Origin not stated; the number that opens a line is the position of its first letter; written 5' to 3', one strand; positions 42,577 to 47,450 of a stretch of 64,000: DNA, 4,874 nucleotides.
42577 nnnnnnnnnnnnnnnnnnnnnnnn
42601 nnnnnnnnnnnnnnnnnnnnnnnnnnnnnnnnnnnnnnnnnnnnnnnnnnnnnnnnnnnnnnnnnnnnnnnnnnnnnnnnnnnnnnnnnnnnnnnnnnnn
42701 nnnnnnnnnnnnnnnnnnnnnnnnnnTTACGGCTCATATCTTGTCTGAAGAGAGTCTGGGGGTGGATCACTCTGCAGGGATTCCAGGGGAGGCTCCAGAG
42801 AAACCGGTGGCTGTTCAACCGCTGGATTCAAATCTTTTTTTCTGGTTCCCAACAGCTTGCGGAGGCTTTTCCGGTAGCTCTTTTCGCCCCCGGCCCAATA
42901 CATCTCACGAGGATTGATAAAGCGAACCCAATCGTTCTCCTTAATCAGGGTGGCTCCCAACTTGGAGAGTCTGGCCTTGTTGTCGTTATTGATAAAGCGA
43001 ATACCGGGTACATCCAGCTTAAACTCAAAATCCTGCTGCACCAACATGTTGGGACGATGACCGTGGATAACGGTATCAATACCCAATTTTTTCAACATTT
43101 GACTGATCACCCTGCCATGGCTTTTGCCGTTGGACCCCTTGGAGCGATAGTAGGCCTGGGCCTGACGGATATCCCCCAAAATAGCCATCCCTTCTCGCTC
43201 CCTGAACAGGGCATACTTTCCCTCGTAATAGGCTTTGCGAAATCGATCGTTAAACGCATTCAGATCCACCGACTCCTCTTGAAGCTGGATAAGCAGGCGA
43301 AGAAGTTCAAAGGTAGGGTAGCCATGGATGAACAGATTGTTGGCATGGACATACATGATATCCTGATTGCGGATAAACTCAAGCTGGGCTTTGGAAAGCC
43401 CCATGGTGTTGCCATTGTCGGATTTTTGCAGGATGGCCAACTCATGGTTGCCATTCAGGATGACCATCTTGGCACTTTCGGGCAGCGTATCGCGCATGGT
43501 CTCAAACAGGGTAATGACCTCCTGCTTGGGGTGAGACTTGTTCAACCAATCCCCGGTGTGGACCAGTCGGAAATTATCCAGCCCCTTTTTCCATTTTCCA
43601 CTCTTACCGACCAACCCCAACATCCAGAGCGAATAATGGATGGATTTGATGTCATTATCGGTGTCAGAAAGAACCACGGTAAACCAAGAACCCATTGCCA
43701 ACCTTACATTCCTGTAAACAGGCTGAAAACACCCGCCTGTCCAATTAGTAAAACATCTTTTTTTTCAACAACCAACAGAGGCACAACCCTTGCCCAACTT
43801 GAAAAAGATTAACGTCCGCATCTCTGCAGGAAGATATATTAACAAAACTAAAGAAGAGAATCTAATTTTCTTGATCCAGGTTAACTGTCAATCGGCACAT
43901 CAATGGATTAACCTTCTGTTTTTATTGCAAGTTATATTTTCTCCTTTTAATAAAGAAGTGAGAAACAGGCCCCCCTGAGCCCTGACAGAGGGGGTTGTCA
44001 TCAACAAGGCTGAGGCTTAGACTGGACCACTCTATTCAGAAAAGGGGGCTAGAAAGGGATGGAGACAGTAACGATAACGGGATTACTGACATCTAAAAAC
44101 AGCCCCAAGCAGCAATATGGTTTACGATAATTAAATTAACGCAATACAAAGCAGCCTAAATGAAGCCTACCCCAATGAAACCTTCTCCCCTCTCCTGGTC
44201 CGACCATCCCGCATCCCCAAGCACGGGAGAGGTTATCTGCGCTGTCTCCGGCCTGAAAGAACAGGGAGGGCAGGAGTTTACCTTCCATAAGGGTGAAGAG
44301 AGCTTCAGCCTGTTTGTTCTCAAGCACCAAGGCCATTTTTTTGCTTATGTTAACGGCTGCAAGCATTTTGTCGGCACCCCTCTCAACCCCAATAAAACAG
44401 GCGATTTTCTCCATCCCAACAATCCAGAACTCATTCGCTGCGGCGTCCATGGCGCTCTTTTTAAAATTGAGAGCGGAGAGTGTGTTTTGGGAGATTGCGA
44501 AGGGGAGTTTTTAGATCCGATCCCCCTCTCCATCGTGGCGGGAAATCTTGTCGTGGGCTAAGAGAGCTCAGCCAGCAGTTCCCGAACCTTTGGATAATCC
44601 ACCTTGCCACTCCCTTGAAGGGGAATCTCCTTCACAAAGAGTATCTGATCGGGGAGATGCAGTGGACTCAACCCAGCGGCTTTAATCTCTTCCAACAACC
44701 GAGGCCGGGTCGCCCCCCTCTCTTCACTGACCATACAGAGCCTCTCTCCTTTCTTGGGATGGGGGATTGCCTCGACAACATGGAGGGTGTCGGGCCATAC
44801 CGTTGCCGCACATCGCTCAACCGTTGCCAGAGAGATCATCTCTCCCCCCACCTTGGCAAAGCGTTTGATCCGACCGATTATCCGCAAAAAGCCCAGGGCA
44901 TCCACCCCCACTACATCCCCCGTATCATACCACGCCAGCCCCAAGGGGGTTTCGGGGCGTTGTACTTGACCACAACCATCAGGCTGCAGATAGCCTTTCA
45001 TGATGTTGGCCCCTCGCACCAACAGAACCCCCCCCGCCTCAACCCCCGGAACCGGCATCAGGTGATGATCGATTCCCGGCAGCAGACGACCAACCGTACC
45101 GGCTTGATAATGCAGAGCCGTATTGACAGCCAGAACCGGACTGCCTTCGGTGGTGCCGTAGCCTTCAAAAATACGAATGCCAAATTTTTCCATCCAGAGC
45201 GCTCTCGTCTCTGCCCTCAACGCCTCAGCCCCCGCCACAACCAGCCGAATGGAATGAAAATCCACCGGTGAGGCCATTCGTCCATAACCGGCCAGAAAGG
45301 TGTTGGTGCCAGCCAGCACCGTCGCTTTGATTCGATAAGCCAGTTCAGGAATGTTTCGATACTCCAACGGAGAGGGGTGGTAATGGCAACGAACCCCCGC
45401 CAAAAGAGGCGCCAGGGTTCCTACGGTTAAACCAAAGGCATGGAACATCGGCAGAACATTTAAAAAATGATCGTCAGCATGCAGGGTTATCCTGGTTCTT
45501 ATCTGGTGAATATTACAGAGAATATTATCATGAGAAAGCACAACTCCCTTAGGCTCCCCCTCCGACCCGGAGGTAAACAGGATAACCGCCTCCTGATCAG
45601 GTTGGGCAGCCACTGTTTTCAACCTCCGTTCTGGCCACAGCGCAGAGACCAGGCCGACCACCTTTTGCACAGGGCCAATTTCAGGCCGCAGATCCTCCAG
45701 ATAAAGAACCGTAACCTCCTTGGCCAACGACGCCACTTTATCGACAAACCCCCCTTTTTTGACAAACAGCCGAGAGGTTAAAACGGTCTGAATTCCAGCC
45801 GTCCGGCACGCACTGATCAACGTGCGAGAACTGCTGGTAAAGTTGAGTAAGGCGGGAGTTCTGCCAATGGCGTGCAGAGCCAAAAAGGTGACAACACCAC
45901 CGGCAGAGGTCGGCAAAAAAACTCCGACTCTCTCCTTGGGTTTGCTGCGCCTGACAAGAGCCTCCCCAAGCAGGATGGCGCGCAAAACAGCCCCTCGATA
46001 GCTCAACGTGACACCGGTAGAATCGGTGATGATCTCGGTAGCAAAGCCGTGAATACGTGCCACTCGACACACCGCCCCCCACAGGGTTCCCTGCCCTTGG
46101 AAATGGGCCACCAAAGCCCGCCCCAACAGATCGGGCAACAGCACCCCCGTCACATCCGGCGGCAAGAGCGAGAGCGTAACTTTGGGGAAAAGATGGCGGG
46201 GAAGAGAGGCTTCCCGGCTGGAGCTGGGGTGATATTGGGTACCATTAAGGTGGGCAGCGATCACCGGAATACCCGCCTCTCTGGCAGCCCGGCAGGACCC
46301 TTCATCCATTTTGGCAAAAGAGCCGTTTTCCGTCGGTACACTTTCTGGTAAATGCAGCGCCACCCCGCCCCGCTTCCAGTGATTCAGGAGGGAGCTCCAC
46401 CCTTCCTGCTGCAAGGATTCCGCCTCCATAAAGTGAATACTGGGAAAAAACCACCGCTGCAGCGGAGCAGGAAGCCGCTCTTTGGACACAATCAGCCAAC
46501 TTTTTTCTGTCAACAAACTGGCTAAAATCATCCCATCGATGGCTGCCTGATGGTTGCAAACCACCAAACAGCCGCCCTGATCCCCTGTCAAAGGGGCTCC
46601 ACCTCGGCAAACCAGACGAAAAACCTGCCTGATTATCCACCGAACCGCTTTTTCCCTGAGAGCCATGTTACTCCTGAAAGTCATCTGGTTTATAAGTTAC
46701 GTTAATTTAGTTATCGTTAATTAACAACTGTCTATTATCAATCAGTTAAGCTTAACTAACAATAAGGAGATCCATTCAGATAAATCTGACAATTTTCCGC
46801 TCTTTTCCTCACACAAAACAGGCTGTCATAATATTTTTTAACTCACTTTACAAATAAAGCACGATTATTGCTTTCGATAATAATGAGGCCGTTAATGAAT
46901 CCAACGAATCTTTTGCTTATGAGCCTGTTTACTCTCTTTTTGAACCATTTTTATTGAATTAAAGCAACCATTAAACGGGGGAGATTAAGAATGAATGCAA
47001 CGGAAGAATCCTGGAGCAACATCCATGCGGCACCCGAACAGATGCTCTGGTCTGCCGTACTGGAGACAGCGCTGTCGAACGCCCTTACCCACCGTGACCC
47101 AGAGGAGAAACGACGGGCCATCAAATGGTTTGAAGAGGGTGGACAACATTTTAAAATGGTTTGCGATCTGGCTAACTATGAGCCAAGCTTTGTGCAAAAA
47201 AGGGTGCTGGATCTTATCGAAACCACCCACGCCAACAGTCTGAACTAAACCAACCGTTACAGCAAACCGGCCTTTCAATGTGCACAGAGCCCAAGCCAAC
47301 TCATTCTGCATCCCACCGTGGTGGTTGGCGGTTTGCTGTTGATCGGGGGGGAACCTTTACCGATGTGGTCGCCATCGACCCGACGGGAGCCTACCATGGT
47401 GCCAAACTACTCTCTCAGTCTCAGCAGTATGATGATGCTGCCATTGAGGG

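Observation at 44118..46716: Near-identical 17-nt element at the same position upstream of both start codons of a convergent Rieske / Aas-like gene pair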

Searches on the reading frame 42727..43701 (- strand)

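Call 8: search_protein_families(library=pfam, proteins=[window:42727-43701:-])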
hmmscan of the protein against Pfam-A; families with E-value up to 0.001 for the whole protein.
window:42727-43701:- (324 aa): 1 family
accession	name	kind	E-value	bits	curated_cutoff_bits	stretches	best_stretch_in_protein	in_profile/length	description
PF00149.33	Metallophos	-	7.7e-07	30.2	21.5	1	43-215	31-187/191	Calcineurin-like phosphoesterase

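Call 25: search_protein_families(library=ncbifam, proteins=[window:42727-43701:-], max_evalue=0.01)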
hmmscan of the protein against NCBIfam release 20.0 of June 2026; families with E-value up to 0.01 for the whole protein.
window:42727-43701:- (324 aa): 0 families

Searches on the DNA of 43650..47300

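Call 47: search_rna_families(source=window, start=43650, end=47300, threshold=evalue, max_evalue=1)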
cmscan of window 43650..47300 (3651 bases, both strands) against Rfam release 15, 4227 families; matches with E-value up to 1: 0.
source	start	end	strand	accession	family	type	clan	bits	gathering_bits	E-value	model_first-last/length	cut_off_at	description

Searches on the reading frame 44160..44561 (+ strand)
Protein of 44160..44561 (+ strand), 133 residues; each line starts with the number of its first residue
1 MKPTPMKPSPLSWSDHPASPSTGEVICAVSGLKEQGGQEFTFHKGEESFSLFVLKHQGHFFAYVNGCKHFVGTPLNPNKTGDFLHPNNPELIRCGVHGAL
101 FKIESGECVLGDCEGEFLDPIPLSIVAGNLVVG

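Call 8: search_protein_families(library=pfam, proteins=[window:44160-44561:+])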
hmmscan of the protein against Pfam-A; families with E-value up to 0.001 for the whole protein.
window:44160-44561:+ (133 aa): 1 family
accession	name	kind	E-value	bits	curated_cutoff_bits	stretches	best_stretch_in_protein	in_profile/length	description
PF00355.32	Rieske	-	3.7e-06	27.2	20.3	1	25-114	4-81/88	Rieske [2Fe-2S] domain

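Call 15: find_encoding_contigs(protein=window:44160-44561:+, flank=10000, max_places=10)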
Protein window:44160-44561:+ (133 aa): 1 contig read that carries it; 1 place shown.
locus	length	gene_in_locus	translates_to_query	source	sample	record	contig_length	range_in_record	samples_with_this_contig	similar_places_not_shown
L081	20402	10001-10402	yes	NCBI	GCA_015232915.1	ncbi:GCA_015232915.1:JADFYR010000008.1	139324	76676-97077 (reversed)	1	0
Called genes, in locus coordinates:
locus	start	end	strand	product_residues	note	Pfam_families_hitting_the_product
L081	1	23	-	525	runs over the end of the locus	PF00890:FAD_binding_2 (faint), PF01266:DAO (faint), PF01946:Thi4 (faint), PF13450:NAD_binding_8 (weak), PF21162:ETFQO_UQ-bd, PF05187:Fer4_ETF_QO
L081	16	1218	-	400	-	PF13439:Glyco_transf_4, PF13579:Glyco_trans_4_4, PF13477:Glyco_trans_4_2 (weak), PF20706:GT4-conflict, PF00534:Glycos_transf_1, PF13692:Glyco_trans_1_4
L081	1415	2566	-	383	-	PF00155:Aminotran_1_2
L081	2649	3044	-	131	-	PF00072:Response_reg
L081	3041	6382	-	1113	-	PF08447:PAS_3, PF00989:PAS, PF08448:PAS_4 (weak), PF13188:PAS_8 (weak), PF13426:PAS_9, PF00512:HisKA, PF02518:HATPase_c, PF00072:Response_reg, +1 more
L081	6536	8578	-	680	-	PF00270:DEAD (faint), PF04851:ResIII, PF17757:UvrB_inter, PF27431:UvrB_3rd, PF00271:Helicase_C, PF12344:UvrB, PF02151:UVR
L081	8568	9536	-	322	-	PF00149:Metallophos (weak)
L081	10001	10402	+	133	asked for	PF00355:Rieske (weak)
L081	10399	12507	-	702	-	PF01553:Acyltransferase, PF00501:AMP-binding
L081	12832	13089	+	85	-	-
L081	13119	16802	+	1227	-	PF05378:Hydant_A_N, PF01968:Hydantoinase_A, PF02538:Hydantoinase_B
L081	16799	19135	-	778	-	PF00989:PAS, PF13188:PAS_8 (weak), PF13426:PAS_9, PF00990:GGDEF, PF00563:EAL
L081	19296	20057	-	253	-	PF01551:Peptidase_M23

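Call 25: search_protein_families(library=ncbifam, proteins=[window:44160-44561:+], max_evalue=0.01)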
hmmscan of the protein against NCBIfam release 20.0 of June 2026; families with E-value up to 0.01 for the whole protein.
window:44160-44561:+ (133 aa): 1 family
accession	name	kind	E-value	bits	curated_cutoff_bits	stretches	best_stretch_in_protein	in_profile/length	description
TIGR02378.1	nirD_assim_sml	equivalog_domain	0.0072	16.5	74.65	1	25-109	4-82/105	nitrite reductase small subunit NirD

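Call 32: find_homologous_proteins(query=window:44160-44561:+, max_evalue=0.00001)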
Query window:44160-44561:+ (133 aa): 11 proteins with E <= 0.00001 among 15 candidates.
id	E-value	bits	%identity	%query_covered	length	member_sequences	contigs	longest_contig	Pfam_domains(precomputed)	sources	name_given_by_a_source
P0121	1.1e-87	309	100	100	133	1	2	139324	PF00355.33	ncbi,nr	ncbi:MAG: Rieske 2Fe-2S domain-containing protein [Magnetococcales bacterium]|nr:Rieske 2Fe-2S domai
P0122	9.8e-46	173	59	92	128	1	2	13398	PF00355.33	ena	-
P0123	2.3e-45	172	59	91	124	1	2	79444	PF00355.33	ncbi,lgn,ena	-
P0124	7.0e-45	171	57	92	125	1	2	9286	PF00355.33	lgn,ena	-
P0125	2.3e-41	159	56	92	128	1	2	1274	PF00355.33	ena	-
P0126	2.5e-32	130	51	82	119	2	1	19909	-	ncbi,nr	ncbi:MAG: Rieske 2Fe-2S domain-containing protein [Magnetococcales bacterium]|nr:Rieske 2Fe-2S domai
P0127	1.7e-31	127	45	96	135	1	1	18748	PF00355.33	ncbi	ncbi:MAG: Rieske 2Fe-2S domain-containing protein [Magnetococcus sp. YQC-5]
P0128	1.8e-31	127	50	85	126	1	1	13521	-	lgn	-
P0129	3.1e-31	126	52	80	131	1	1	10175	PF00355.33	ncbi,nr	ncbi:MAG: Rieske 2Fe-2S domain-containing protein [Magnetococcales bacterium]|nr:Rieske 2Fe-2S domai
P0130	6.8e-27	112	43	92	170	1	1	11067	PF00355.33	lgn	-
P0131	6.6e-26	109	46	80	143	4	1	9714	PF00355.33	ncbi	-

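Call 33: find_encoding_contigs(protein=P0123, flank=5000, max_places=3)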
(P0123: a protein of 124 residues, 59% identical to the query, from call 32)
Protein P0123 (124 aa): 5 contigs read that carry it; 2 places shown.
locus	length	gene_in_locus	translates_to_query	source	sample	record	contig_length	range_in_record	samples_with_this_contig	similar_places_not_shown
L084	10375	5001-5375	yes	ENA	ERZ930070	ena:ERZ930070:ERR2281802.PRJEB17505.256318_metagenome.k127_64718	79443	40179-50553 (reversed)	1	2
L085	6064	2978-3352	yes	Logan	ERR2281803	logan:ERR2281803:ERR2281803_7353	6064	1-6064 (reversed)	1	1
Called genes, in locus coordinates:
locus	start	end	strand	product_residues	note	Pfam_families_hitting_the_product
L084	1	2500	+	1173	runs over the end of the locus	PF00989:PAS (weak), PF00989:PAS, PF08448:PAS_4, PF13426:PAS_9, PF00989:PAS, PF00512:HisKA, PF02518:HATPase_c, PF00072:Response_reg, +6 more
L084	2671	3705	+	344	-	PF00072:Response_reg, PF01627:Hpt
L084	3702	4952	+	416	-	PF06245:DUF1015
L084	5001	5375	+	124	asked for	PF00355:Rieske (weak)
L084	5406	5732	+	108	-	-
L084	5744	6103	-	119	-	PF00072:Response_reg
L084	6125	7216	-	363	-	PF00072:Response_reg, PF00512:HisKA, PF13581:HATPase_c_2 (weak), PF02518:HATPase_c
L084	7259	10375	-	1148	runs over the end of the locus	PF00672:HAMP (weak), PF08447:PAS_3 (faint), PF00512:HisKA, PF02518:HATPase_c, PF00072:Response_reg, PF01627:Hpt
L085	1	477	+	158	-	?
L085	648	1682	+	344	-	PF00072:Response_reg, PF01627:Hpt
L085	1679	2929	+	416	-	PF06245:DUF1015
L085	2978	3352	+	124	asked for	PF00355:Rieske (weak)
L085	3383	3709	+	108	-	-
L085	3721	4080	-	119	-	PF00072:Response_reg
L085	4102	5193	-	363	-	PF00072:Response_reg, PF00512:HisKA, PF13581:HATPase_c_2 (weak), PF02518:HATPase_c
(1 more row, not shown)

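Call 34: find_encoding_contigs(protein=P0122, flank=5000, max_places=3)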
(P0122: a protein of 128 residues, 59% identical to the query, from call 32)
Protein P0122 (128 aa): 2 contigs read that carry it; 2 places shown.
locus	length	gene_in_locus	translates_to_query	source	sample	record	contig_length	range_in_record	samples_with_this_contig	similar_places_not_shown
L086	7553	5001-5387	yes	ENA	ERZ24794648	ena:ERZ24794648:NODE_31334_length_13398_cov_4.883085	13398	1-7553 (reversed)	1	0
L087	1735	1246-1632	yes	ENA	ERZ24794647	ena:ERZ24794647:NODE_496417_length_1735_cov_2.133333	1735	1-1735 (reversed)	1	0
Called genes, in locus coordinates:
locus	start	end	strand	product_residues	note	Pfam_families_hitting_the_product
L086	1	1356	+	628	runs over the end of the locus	PF00012:HSP70, PF06723:MreB_Mbl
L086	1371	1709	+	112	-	PF00111:Fer2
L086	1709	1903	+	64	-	PF04384:Fe-S_assembly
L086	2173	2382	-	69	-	PF05016:ParE_toxin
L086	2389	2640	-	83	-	PF02604:PhdYeFM_antitox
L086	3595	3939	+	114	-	PF10387:DUF2442 (weak)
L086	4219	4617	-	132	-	-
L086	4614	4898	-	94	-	PF09907:HigB_toxin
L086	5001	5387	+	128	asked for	PF00355:Rieske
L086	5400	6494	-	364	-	PF01571:GCV_T, PF08669:GCV_T_C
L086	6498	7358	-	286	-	PF00793:DAHP_synth_1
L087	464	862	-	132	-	-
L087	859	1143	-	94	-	PF09907:HigB_toxin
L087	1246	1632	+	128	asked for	PF00355:Rieske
